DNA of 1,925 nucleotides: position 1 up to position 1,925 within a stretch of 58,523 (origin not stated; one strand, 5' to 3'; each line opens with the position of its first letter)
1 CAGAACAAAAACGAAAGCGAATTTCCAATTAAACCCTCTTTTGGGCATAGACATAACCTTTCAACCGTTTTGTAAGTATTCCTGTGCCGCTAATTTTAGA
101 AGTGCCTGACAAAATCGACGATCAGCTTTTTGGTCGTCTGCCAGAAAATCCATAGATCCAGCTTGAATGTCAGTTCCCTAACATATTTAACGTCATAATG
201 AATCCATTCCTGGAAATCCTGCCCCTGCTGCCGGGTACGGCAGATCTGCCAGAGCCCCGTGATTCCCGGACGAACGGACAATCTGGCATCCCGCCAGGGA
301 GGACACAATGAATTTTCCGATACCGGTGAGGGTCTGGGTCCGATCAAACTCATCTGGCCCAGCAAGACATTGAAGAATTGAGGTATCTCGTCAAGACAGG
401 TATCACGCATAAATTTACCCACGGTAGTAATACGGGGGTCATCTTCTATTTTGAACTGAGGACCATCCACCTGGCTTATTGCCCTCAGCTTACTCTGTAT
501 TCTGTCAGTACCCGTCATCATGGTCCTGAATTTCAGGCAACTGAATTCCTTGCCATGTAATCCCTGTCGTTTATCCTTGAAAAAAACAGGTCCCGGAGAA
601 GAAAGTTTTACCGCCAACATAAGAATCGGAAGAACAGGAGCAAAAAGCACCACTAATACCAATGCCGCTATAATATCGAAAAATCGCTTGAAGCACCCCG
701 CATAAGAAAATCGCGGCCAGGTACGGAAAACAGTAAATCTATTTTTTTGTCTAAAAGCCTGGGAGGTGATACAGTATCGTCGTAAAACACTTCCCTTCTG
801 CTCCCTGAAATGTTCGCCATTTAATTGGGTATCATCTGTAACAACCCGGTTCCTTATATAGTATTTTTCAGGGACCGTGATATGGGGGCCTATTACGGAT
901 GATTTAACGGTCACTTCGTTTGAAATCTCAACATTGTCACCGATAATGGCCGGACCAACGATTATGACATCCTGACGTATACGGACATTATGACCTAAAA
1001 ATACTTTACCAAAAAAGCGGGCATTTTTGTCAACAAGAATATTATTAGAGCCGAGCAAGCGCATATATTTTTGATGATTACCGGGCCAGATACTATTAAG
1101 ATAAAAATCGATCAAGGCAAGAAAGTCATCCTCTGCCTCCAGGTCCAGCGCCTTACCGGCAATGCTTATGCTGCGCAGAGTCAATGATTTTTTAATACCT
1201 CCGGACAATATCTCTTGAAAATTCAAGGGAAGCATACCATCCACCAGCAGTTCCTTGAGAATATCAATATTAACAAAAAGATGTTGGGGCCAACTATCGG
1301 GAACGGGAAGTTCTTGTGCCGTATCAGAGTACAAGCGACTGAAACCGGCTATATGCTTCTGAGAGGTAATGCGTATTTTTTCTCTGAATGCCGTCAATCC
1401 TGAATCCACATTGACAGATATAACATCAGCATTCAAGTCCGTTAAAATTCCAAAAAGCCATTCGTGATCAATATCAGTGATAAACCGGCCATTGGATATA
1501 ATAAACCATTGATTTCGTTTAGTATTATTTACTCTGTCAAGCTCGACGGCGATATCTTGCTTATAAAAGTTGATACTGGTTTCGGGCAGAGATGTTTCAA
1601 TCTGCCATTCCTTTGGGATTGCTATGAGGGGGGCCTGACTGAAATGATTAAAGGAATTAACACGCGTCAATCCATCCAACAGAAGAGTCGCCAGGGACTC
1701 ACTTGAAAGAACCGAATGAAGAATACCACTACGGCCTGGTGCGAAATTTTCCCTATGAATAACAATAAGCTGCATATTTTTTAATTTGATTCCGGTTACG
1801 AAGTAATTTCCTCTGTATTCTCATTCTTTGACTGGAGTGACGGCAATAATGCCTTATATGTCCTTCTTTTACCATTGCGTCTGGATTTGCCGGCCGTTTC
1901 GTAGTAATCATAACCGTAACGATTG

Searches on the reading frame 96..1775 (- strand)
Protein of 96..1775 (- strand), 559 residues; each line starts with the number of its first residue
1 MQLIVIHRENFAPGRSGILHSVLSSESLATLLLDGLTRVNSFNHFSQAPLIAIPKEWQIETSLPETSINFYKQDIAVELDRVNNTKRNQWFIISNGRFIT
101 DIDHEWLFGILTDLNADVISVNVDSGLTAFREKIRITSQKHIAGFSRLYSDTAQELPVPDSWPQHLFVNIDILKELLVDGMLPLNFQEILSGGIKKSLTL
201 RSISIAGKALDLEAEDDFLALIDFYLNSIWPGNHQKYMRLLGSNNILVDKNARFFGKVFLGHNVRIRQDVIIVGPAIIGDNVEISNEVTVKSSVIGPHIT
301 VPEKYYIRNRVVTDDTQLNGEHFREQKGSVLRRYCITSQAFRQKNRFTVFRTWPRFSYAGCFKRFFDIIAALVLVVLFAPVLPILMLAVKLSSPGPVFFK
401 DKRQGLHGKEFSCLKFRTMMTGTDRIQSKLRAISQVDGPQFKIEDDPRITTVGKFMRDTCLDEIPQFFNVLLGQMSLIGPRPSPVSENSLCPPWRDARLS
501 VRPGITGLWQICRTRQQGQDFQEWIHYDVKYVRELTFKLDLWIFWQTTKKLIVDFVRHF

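Call 5: search_protein_families(library=pfam, proteins=[window:96-1775:-], max_evalue=0.01)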
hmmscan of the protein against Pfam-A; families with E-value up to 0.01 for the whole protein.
window:96-1775:- (559 aa): 3 families
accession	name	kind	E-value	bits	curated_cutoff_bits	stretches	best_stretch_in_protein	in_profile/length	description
PF02397.22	Bac_transf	-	1.1e-60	204.7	27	1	363-552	1-178/179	Bacterial sugar transferase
PF25084.1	LbH_EIF2B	-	1.5e-06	28.6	54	1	244-333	8-95/105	EIF2B subunit epsilon LbH domain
PF00132.30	Hexapep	-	1.5e-05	24.9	27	1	259-291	3-35/36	Bacterial transferase hexapeptide (six repeats)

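Call 6: search_protein_families(library=ncbifam, proteins=[window:96-1775:-], max_evalue=0.01)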
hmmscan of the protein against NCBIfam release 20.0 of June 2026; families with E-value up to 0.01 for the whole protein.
window:96-1775:- (559 aa): 19 families
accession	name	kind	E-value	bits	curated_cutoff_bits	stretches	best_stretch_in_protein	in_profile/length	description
TIGR03025.1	EPS_sugtrans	subfamily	2.4e-74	251.2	295.55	1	360-552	255-439/445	exopolysaccharide biosynthesis polyprenyl glycosylphosphotransferase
TIGR03023.1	WcaJ_sugtrans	equivalog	3.6e-62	211.1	410.75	1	357-553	257-448/453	undecaprenyl-phosphate glucose phosphotransferase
NF041877.1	EPS_EpsZ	equivalog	8.3e-56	189.5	800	1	361-549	264-450/459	exopolysaccharide biosynthesis polyisoprenyl-phosphate hexose-1-phosphate transferase EpsZ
TIGR03022.1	WbaP_sugtrans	subfamily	6.4e-55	187.2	403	1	361-550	257-448/456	undecaprenyl-phosphate galactose phosphotransferase WbaP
NF052601.1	undeca_RfbP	equivalog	1.4e-54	185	330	1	355-553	37-237/244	undecaprenyl-phosphate galactose phosphotransferase family protein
TIGR03013.1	EpsB_2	subfamily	2.8e-47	161.8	393.35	1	361-550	253-435/443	TIGR03013 family XrtA/PEP-CTERM system glycosyltransferase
NF007518.0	PRK10124.1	equivalog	2e-38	132.3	684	1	362-551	273-457/464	undecaprenyl-phosphate glucose phosphotransferase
NF011751.0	PRK15204.1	equivalog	2.3e-36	125.5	907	1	362-551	279-469/476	undecaprenyl-phosphate galactose phosphotransferase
NF050817.1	PolSacchBiosHfsE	equivalog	1.2e-33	116.6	750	1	361-552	270-460/467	polysaccharide biosynthesis protein HfsE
NF045514.1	glycotran_HepC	equivalog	2e-25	89.4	140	1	359-483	113-212/220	heterocyst development glycosyltransferase HepC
TIGR03992.1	Arch_glmU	subfamily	3.3e-06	26.2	292.1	1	246-319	237-311/393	bifunctional sugar-1-phosphate nucleotidylyltransferase/acetyltransferase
TIGR01208.1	rmlA_long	equivalog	0.00018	20.5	320.25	1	248-324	245-319/353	glucose-1-phosphate thymidylyltransferase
NF041173.1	Sug_nt_acttase_Thmprot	equivalog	0.00049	19.1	600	1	246-318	255-327/405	bifunctional sugar-1-phosphate nucleotidylyltransferase/acetyltransferase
NF006986.0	PRK09451.1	equivalog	0.00049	19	725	1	239-317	246-325/456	bifunctional UDP-N-acetylglucosamine diphosphorylase/glucosamine-1-phosphate N-acetyltransferase GlmU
NF052502.1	man1P_GTase_Rv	exception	0.00051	19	440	1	245-319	252-325/352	mannose-1-phosphate guanylyltransferase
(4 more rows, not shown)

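Call 31: find_homologous_proteins(query=window:96-1775:-, max_evalue=0.00001)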
Query window:96-1775:- (559 aa): 4184 proteins with E <= 0.00001 among 8000 candidates; the best 120 are listed.
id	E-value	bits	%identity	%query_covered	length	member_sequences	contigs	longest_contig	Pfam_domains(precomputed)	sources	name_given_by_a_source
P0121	0.0e+0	1285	100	100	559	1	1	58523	PF00132.31,PF25087.2,PF25084.2,PF02397.23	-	-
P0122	1.8e-262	890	68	100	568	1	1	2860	PF25087.2,PF25084.2,PF02397.23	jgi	jgi:lipopolysaccharide/colanic/teichoic acid biosynthesis glycosyltransferase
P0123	7.8e-253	858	67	100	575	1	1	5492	PF25087.2,PF25084.2,PF02397.23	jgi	jgi:lipopolysaccharide/colanic/teichoic acid biosynthesis glycosyltransferase/NDP-sugar pyrophosphor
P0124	8.7e-252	854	66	100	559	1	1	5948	PF00132.31,PF25087.2,PF25084.2,PF02397.23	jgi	jgi:lipopolysaccharide/colanic/teichoic acid biosynthesis glycosyltransferase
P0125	8.1e-238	808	62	100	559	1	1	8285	PF00132.31,PF25087.2,PF25084.2,PF02397.23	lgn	-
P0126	3.4e-231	787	62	100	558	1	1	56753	PF25087.2,PF25084.2,PF02397.23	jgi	-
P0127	6.0e-214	730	59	100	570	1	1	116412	PF00132.31,PF25087.2,PF02397.23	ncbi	-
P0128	3.9e-206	704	54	100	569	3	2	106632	PF00132.31,PF25087.2,PF25084.2,PF02397.23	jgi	jgi:lipopolysaccharide/colanic/teichoic acid biosynthesis glycosyltransferase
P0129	6.7e-206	703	54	100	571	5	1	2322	PF00132.31,PF25087.2,PF02397.23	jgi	-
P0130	8.8e-205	699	54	100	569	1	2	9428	PF00132.31,PF25087.2,PF02397.23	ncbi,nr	ncbi:MAG: sugar transferase [Sedimentisphaerales bacterium]|nr:sugar transferase [Sedimentisphaerale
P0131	1.1e-204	699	55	100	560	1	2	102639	PF00132.31,PF25087.2,PF25084.2,PF02397.23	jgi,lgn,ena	-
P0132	3.2e-204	697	54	100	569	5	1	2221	PF00132.31,PF25087.2,PF25084.2,PF02397.23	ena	-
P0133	2.8e-203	694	54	100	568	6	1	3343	PF00132.31,PF25087.2,PF25084.2,PF02397.23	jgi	jgi:lipopolysaccharide/colanic/teichoic acid biosynthesis glycosyltransferase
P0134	3.0e-203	694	55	100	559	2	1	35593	PF00132.31,PF25087.2,PF25084.2,PF02397.23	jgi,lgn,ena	-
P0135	4.9e-203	694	54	100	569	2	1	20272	PF00132.31,PF25087.2,PF25084.2,PF02397.23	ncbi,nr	ncbi:MAG: sugar transferase [Sedimentisphaerales bacterium]|nr:sugar transferase [Sedimentisphaerale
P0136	4.9e-202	690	53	100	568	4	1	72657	PF00132.31,PF25087.2,PF25084.2,PF02397.23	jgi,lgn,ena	-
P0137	4.5e-192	657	53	100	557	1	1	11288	PF02397.23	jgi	-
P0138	3.2e-185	635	49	100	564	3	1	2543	PF25084.2,PF02397.23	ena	-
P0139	1.5e-184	633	50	100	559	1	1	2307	PF25087.2,PF25084.2,PF02397.23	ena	-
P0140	3.3e-184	631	49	100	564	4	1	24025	PF25087.2,PF25084.2,PF02397.23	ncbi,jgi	ncbi:MAG: sugar transferase [Planctomycetota bacterium]|jgi:lipopolysaccharide/colanic/teichoic acid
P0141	8.2e-184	630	51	100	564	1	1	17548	PF25087.2,PF25084.2,PF02397.23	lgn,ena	-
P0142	3.9e-183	628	50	100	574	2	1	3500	PF00132.31,PF25087.2,PF25084.2,PF02397.23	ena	-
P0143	4.3e-183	628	49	100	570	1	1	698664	PF00132.31,PF25084.2,PF02397.23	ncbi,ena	-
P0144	6.1e-183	627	49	100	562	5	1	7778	PF25087.2,PF25084.2,PF02397.23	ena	-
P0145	8.3e-183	627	50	100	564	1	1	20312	PF25087.2,PF25084.2,PF02397.23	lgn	-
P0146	1.6e-182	626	51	100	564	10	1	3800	PF25087.2,PF25084.2,PF02397.23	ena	-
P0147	1.5e-181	623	50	100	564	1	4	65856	PF25087.2,PF25084.2,PF02397.23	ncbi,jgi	ncbi:MAG: sugar transferase [Planctomycetota bacterium]|jgi:lipopolysaccharide/colanic/teichoic acid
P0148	2.4e-181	622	51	100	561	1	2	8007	PF25087.2,PF25084.2,PF02397.23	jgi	jgi:lipopolysaccharide/colanic/teichoic acid biosynthesis glycosyltransferase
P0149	2.5e-181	622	48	100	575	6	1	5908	PF02397.23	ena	-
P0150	4.0e-181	621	48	100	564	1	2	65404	PF25087.2,PF25084.2,PF02397.23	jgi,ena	-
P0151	4.4e-181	621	49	100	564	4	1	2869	PF00132.31,PF25087.2,PF25084.2,PF02397.23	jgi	-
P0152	1.0e-180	620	49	100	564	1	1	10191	PF25087.2,PF25084.2,PF02397.23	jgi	-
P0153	3.7e-180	618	50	97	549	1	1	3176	PF25087.2,PF25084.2,PF02397.23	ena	-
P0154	3.9e-180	618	49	100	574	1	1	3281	PF00132.31,PF25084.2,PF02397.23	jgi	jgi:lipopolysaccharide/colanic/teichoic acid biosynthesis glycosyltransferase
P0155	4.3e-180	618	48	100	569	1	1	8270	PF25087.2,PF25084.2,PF02397.23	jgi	jgi:lipopolysaccharide/colanic/teichoic acid biosynthesis glycosyltransferase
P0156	6.1e-180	617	49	100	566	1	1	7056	PF00132.31,PF25087.2,PF25084.2,PF02397.23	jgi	jgi:lipopolysaccharide/colanic/teichoic acid biosynthesis glycosyltransferase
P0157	6.8e-180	617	49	100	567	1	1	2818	PF25087.2,PF25084.2,PF02397.23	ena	-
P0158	1.2e-179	616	50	100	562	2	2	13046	PF00132.31,PF25087.2,PF25084.2,PF02397.23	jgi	-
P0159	1.4e-179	616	49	100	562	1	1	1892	PF25087.2,PF25084.2,PF02397.23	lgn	-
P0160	1.9e-179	616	51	100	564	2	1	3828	PF25087.2,PF25084.2,PF02397.23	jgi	jgi:lipopolysaccharide/colanic/teichoic acid biosynthesis glycosyltransferase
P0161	2.2e-179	616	49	100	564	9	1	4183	PF25087.2,PF25084.2,PF02397.23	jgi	-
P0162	2.6e-179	615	51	100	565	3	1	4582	PF25087.2,PF25084.2,PF02397.23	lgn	-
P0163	2.8e-179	615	48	100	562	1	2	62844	PF00132.31,PF25087.2,PF25084.2,PF02397.23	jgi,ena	-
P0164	2.9e-179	615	50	97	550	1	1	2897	PF25087.2,PF25084.2,PF02397.23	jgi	-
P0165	3.5e-179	615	50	100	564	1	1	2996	PF25087.2,PF25084.2,PF02397.23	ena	-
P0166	5.3e-179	614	51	100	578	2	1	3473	PF00132.31,PF25087.2,PF25084.2,PF02397.23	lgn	-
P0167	5.9e-179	614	50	100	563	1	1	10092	PF00132.31,PF25087.2,PF25084.2,PF02397.23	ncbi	-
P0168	6.9e-179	614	49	100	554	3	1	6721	PF00132.31,PF25087.2,PF25084.2,PF02397.23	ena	-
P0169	9.2e-179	613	49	100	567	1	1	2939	PF25087.2,PF25084.2,PF02397.23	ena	-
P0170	1.1e-178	613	49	100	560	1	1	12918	PF00132.31,PF25087.2,PF25084.2,PF02397.23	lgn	-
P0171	1.2e-178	613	50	100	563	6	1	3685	PF00132.31,PF25087.2,PF25084.2,PF02397.23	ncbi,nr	ncbi:MAG TPA: hypothetical protein ENH34_03920 [Phycisphaerales bacterium]|nr:hypothetical protein [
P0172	2.2e-178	612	49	99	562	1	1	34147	PF25087.2,PF25084.2,PF02397.23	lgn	-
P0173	2.5e-178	612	48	100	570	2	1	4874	PF00132.31,PF02397.23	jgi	jgi:lipopolysaccharide/colanic/teichoic acid biosynthesis glycosyltransferase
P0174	1.0e-177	610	49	100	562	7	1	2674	PF00132.31,PF25087.2,PF25084.2,PF02397.23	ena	-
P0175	2.4e-177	609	48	100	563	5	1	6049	PF00132.31,PF25087.2,PF02397.23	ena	-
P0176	2.5e-177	609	48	100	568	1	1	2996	PF25087.2,PF25084.2,PF02397.23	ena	-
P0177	1.1e-176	607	49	100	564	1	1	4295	PF25087.2,PF02397.23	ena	-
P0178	1.3e-176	606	49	100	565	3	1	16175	PF25087.2,PF25084.2,PF02397.23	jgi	jgi:lipopolysaccharide/colanic/teichoic acid biosynthesis glycosyltransferase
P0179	1.6e-176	606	49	100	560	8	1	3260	PF00132.31,PF25087.2,PF25084.2,PF02397.23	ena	-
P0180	2.0e-176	606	48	100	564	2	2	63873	PF25087.2,PF25084.2,PF02397.23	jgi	jgi:lipopolysaccharide/colanic/teichoic acid biosynthesis glycosyltransferase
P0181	2.0e-176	606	48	100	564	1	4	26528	PF00132.31,PF25087.2,PF25084.2,PF02397.23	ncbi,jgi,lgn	-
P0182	2.3e-176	606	49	100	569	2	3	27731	PF00132.31,PF25087.2,PF25084.2,PF02397.23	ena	-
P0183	5.7e-176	604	49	100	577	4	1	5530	PF00132.31,PF25087.2,PF25084.2,PF02397.23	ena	-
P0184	5.9e-176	604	49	100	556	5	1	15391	PF02397.23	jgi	-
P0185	6.8e-176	604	47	100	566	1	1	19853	PF00132.31,PF25087.2,PF25084.2,PF02397.23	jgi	jgi:lipopolysaccharide/colanic/teichoic acid biosynthesis glycosyltransferase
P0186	1.1e-175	603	49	100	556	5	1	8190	PF25087.2,PF02397.23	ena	-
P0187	1.1e-175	603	49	100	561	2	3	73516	PF00132.31,PF25087.2,PF25084.2,PF02397.23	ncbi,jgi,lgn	-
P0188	1.7e-175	603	49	100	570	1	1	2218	PF00132.31,PF25087.2,PF25084.2,PF02397.23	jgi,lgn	jgi:lipopolysaccharide/colanic/teichoic acid biosynthesis glycosyltransferase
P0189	1.7e-175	603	48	100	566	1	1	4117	PF00132.31,PF25087.2,PF25084.2,PF02397.23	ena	-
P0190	4.7e-175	601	49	97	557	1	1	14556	PF02397.23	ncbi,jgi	ncbi:MAG: sugar transferase [Planctomycetota bacterium]|jgi:lipopolysaccharide/colanic/teichoic acid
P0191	8.9e-175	600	49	99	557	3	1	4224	PF00132.31,PF25087.2,PF25084.2,PF02397.23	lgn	-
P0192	1.0e-174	600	49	100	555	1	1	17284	PF25087.2,PF25084.2,PF02397.23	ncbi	-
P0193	1.2e-174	600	49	97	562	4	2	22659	PF00132.31,PF25087.2,PF25084.2,PF02397.23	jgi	-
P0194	1.6e-174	599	48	100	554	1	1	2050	PF00132.31,PF25087.2,PF25084.2,PF02397.23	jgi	-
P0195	2.7e-174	599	49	97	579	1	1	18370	PF25087.2,PF25084.2,PF02397.23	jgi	-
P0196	3.7e-174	598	48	100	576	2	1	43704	PF00132.31,PF25084.2,PF02397.23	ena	-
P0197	3.8e-174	598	48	100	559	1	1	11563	PF25084.2,PF02397.23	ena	-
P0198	4.1e-174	598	48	100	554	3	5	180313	PF00132.31,PF25087.2,PF25084.2,PF02397.23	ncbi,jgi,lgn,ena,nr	ncbi:MAG TPA: hypothetical protein HPP66_14350 [Planctomycetes bacterium]|nr:hypothetical protein [P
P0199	8.0e-174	597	49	100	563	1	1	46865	PF00132.31,PF25087.2,PF25084.2,PF02397.23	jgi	jgi:lipopolysaccharide/colanic/teichoic acid biosynthesis glycosyltransferase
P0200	9.9e-174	597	50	99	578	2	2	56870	PF00132.31,PF25087.2,PF25084.2,PF02397.23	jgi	-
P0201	1.1e-173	597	48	99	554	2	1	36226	PF25087.2,PF25084.2,PF02397.23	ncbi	ncbi:MAG: sugar transferase [Planctomycetota bacterium]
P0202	1.2e-173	597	49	100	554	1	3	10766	PF00132.31,PF25087.2,PF25084.2,PF02397.23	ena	-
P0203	1.3e-173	596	49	100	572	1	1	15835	PF00132.31,PF25087.2,PF25084.2,PF02397.23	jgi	jgi:lipopolysaccharide/colanic/teichoic acid biosynthesis glycosyltransferase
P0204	2.3e-173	596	49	100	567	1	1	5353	PF00132.31,PF25087.2,PF25084.2,PF02397.23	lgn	-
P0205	2.5e-173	596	47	100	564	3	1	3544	PF00132.31,PF25087.2,PF25084.2,PF02397.23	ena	-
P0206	2.7e-173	595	50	100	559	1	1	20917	PF00132.31,PF25087.2,PF25084.2,PF02397.23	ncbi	-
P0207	2.8e-173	595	49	100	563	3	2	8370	PF25087.2,PF25084.2,PF02397.23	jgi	-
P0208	5.3e-173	594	51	93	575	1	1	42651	PF25087.2,PF25084.2,PF02397.23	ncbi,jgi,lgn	-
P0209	5.8e-173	594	50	97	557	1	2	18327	PF25087.2,PF25084.2,PF02397.23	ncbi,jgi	ncbi:MAG: sugar transferase [Phycisphaerales bacterium]|jgi:lipopolysaccharide/colanic/teichoic acid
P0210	7.3e-173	594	48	100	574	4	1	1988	PF00132.31,PF25087.2,PF25084.2,PF02397.23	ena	-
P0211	9.3e-173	594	48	100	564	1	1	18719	PF25087.2,PF25084.2,PF02397.23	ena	-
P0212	1.3e-172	593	49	100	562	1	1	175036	PF00132.31,PF25087.2,PF25084.2,PF02397.23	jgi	-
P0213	1.9e-172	593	48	100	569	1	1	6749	PF00132.31,PF25087.2,PF25084.2,PF02397.23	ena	-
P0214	2.5e-172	592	49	100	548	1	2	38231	PF02397.23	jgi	jgi:lipopolysaccharide/colanic/teichoic acid biosynthesis glycosyltransferase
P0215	2.6e-172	592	47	100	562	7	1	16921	PF00132.31,PF25084.2,PF02397.23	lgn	-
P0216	3.0e-172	592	47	100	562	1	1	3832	PF00132.31,PF25087.2,PF25084.2,PF02397.23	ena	-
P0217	3.4e-172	592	48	100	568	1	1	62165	PF25087.2,PF25084.2,PF02397.23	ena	-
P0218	3.9e-172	592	48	100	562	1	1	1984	PF00132.31,PF25087.2,PF25084.2,PF02397.23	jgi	jgi:lipopolysaccharide/colanic/teichoic acid biosynthesis glycosyltransferase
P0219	4.2e-172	591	51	90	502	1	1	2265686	PF00132.31,PF25087.2,PF25084.2,PF02397.23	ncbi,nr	ncbi:MAG: sugar transferase [Planctomycetota bacterium]|nr:MAG: sugar transferase [Planctomycetota b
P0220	7.9e-172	591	48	100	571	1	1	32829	PF25087.2,PF25084.2,PF02397.23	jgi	jgi:lipopolysaccharide/colanic/teichoic acid biosynthesis glycosyltransferase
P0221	1.1e-171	590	47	100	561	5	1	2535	PF25087.2,PF25084.2,PF02397.23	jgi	-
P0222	1.2e-171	590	48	100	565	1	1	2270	PF00132.31,PF25087.2,PF25084.2,PF02397.23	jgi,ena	-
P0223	1.2e-171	590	48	100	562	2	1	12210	PF00132.31,PF25087.2,PF25084.2,PF02397.23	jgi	jgi:lipopolysaccharide/colanic/teichoic acid biosynthesis glycosyltransferase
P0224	1.9e-171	589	48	100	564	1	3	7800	PF00132.31,PF25087.2,PF25084.2,PF02397.23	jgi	-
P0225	2.5e-171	589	49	100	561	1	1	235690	PF25087.2,PF25084.2,PF02397.23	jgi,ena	-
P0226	2.5e-171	589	48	100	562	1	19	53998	PF00132.31,PF25087.2,PF25084.2,PF02397.23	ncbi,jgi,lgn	-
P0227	2.7e-171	589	48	100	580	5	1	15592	PF00132.31,PF25087.2,PF25084.2,PF02397.23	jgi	jgi:lipopolysaccharide/colanic/teichoic acid biosynthesis glycosyltransferase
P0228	2.9e-171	589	47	100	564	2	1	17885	PF25087.2,PF25084.2,PF02397.23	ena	-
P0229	3.0e-171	589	49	100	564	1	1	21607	PF25087.2,PF25084.2,PF02397.23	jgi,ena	-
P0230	3.2e-171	589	48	100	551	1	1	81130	PF25087.2,PF25084.2,PF02397.23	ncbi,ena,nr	ncbi:MAG: sugar transferase [Planctomycetes bacterium]|nr:sugar transferase [Planctomycetota bacteri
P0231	3.7e-171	588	49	100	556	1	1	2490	PF00132.31,PF25087.2,PF25084.2,PF02397.23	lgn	-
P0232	4.2e-171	588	48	100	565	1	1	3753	PF00132.31,PF25087.2,PF25084.2,PF02397.23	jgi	jgi:lipopolysaccharide/colanic/teichoic acid biosynthesis glycosyltransferase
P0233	4.6e-171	588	49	100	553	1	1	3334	PF00132.31,PF25087.2,PF25084.2,PF02397.23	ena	-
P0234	5.0e-171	588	47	100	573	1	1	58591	PF25087.2,PF25084.2,PF02397.23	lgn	-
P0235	5.9e-171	588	50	100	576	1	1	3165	PF25087.2,PF25084.2,PF02397.23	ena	-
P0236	7.1e-171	587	47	100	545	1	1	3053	PF25087.2,PF25084.2,PF02397.23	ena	-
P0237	7.6e-171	587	49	100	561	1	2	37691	PF25087.2,PF25084.2,PF02397.23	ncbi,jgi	-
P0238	7.6e-171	587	47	100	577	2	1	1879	PF00132.31,PF25087.2,PF25084.2,PF02397.23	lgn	-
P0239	7.8e-171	587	47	100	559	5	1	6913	PF00132.31,PF25087.2,PF25084.2,PF02397.23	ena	-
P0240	9.1e-171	587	47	100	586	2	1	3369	PF00132.31,PF25087.2,PF25084.2,PF02397.23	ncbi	-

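Call 47: search_solved_structures(query=A2, max_evalue=0.01, show_alignments=0)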
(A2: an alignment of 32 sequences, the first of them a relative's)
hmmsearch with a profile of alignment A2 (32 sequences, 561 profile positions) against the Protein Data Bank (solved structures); distinct sequences matched with E-value up to 0.01: 63 (the best 60 are shown).
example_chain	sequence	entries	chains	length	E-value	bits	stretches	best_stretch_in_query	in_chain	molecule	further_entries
30us_A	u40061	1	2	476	3.7e-46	161.1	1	361-554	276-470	UDP-Gal::undecaprenolphosphate Gal-1-P transferase WbaP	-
9s7s_A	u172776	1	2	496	4e-46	161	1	361-554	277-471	UDP-Gal::undecaprenolphosphate Gal-1-P transferase WbaP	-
30wc_A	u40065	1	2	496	4e-46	161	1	361-554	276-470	Undecaprenyl-phosphate galactose phosphotransferase WbaP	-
9s8l_A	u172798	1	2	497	4e-46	161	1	361-554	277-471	UDP-Gal::undecaprenolphosphate Gal-1-P transferase WbaP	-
8t53_A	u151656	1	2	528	7.4e-46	160.1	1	361-554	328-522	Undecaprenyl-phosphate galactose phosphotransferase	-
8e37_B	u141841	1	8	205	6.8e-34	120.6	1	360-555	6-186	N,N'-diacetylbacilliosaminyl-1-phosphate transferase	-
8g1n_A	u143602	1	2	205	5.1e-33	117.7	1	360-555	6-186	N,N'-diacetylbacilliosaminyl-1-phosphate transferase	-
9mh4_A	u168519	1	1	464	3.8e-09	38.9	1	256-313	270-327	Bifunctional protein GlmU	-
4aa7_A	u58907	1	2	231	9e-09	37.7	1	251-312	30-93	BIFUNCTIONAL PROTEIN GLMU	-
8cu9_A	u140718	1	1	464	2.1e-08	36.5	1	253-313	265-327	Bifunctional UDP-N-acetylglucosamine diphosphorylase/glucosamine-1-phosphate N-acetyltrans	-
3twd_A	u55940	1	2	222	5.8e-08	35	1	255-312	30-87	Bifunctional protein glmU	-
5vmk_A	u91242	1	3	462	5.8e-08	35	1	231-319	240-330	Bifunctional protein GlmU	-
1hv9_A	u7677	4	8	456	8.2e-08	34.5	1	249-312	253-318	UDP-N-ACETYLGLUCOSAMINE PYROPHOSPHORYLASE | Bifunctional protein glmU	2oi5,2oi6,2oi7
3fww_A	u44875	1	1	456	3.3e-07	32.5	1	255-311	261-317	Bifunctional protein glmU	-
4fce_A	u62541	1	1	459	3.4e-07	32.5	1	255-311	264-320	Bifunctional protein GlmU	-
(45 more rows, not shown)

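Call 62: predict_structure(alignment_id=A2)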
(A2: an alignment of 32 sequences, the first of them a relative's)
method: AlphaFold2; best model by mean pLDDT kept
length: 559 residues; sequences in the alignment: 32
mean_pLDDT: 62.5   pTM: 0.55
mean pLDDT of the five models: 62.5, 60.9, 60.5, 45.8, 44.2
residues with pLDDT >= 90: 55; 70-90: 188; 50-70: 104; < 50: 212
segments of 3 or more residues with pLDDT < 50: 12-14, 64-66, 129-137, 140-142, 144-150, 320-359, 388-398, 404-409, 416-524, 527-536
pLDDT, mean of each block of 10 residues (from residue 1): 81 64 83 84 73 81 61 75 64 90 83 88 70 45 43 78 91 85 86 88 86 87 81 55 71 87 91 89 92 91 88 73 30 31 31 37 62 65 52 43 46 47 39 33 36 41 36 29 35 33 35 37 46 46 55 51
secondary structure, 60 per line:
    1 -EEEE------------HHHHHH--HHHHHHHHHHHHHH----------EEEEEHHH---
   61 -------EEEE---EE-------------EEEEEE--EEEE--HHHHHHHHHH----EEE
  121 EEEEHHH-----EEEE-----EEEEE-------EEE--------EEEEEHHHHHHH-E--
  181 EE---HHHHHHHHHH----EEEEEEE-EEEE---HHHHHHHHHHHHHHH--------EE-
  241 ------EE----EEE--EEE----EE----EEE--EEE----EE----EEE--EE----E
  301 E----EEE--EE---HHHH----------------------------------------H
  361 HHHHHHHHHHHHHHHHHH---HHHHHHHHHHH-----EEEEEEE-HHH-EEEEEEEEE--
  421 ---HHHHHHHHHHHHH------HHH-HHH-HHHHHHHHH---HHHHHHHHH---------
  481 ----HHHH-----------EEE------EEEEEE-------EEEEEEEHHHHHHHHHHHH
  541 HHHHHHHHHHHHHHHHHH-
elements in order: E2-5 H18-23 H26-39 E50-54 E68-71 E90-95 E98-101 H104-113 E118-124 E133-136 E142-146 E154-156 E165-169 H170-176 H186-195 E200-206 E208-211 H215-229 E253-255 E258-260 E271-273 E276-278 E289-291 E306-308 H316-319 H360-378 H382-392 E398-404 E410-418 H424-436 H451-459 H463-471 H485-488 E500-502 E509-514 E522-528 H529-558
